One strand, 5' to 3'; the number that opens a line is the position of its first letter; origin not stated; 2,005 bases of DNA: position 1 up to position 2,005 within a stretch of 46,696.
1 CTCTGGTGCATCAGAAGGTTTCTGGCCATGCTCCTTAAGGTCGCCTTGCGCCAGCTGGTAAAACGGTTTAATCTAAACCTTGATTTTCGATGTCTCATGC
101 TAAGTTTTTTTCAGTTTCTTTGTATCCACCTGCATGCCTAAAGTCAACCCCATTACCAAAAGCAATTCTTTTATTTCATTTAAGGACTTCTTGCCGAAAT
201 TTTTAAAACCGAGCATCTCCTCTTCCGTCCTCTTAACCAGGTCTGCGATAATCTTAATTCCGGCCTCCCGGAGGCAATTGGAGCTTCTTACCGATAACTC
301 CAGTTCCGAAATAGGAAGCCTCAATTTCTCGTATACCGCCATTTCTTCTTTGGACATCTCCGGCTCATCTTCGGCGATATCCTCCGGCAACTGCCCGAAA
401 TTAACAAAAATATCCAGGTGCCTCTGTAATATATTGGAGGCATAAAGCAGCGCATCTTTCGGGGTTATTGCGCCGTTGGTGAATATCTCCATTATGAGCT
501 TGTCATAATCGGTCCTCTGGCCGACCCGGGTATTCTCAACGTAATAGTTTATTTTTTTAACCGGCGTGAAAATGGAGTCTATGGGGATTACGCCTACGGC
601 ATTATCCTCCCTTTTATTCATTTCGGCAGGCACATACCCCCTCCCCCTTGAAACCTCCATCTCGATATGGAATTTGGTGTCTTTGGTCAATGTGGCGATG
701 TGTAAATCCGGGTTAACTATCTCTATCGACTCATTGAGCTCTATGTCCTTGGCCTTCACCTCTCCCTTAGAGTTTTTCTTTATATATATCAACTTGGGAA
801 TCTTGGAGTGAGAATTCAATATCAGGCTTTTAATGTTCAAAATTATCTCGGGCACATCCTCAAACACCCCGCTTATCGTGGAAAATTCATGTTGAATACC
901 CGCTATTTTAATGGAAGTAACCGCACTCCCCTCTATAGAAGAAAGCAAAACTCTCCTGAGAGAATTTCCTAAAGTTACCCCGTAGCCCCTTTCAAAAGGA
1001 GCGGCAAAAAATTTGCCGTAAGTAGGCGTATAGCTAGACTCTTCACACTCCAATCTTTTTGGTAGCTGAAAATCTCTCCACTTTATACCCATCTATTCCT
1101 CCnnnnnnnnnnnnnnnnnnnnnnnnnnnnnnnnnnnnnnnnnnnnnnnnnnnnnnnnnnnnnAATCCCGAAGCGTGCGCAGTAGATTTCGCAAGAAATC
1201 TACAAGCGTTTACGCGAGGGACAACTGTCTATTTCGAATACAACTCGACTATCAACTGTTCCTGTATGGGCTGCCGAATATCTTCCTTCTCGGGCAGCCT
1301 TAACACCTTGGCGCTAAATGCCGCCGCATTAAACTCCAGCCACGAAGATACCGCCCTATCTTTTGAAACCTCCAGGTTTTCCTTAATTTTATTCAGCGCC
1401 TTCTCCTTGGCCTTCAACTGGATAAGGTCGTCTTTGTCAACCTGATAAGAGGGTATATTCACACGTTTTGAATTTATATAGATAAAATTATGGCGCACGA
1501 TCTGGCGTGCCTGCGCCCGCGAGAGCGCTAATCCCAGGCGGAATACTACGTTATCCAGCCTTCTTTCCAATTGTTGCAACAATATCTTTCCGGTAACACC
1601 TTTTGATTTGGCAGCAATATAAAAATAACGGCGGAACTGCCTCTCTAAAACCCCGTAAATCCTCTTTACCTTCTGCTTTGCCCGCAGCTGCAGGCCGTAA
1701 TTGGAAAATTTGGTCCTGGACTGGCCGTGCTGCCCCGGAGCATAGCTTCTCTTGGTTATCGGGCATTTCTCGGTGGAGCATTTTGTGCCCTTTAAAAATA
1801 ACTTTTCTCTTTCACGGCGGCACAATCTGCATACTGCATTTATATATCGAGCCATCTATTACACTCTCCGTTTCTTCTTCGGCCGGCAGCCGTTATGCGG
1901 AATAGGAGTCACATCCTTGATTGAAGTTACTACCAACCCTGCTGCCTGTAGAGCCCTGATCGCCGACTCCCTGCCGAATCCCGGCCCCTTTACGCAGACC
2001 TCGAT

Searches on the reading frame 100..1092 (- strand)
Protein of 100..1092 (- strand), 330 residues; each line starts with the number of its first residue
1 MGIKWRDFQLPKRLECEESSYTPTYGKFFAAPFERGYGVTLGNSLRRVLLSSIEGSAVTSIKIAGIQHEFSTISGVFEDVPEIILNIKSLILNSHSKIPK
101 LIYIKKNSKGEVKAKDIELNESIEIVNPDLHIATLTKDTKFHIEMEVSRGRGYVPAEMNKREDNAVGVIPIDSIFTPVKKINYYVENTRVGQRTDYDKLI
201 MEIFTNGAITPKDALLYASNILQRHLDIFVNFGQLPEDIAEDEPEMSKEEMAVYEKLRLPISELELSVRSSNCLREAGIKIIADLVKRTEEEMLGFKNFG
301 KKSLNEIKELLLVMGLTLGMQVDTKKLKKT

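Call 67: search_protein_families(library=pfam, proteins=[window:100-1092:-], max_evalue=0.00001)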
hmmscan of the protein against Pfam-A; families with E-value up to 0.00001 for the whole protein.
window:100-1092:- (330 aa): 3 families
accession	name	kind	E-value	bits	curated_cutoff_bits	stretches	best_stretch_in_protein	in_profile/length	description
PF01000.31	RNA_pol_A_bac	-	5.2e-34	117.5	33.9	1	61-176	1-119/119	RNA polymerase Rpb3/RpoA insert domain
PF03118.21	RNA_pol_A_CTD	-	8.1e-25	86.8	23.8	1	252-311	6-65/67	Bacterial RNA polymerase, alpha chain C terminal domain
PF01193.29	RNA_pol_L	-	1.1e-24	86.3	24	1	32-226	2-74/74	RNA polymerase Rpb3/Rpb11 dimerisation domain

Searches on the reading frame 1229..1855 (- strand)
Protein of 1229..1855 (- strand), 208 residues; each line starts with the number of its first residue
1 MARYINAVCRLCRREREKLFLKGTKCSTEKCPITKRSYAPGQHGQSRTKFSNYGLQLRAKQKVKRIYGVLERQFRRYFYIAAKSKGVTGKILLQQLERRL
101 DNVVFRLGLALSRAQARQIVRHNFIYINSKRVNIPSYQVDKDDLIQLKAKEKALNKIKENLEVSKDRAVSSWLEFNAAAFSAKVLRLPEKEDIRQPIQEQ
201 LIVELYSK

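Call 67: search_protein_families(library=pfam, proteins=[window:1229-1855:-], max_evalue=0.00001)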
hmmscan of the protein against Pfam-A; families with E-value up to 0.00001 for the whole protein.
window:1229-1855:- (208 aa): 2 families
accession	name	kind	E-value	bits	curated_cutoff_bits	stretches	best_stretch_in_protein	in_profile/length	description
PF00163.24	Ribosomal_S4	-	5.6e-33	114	23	1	3-97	1-95/95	Ribosomal protein S4/S9 N-terminal domain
PF01479.30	S4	-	1.3e-16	60.4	22.8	1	98-145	1-48/48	S4 domain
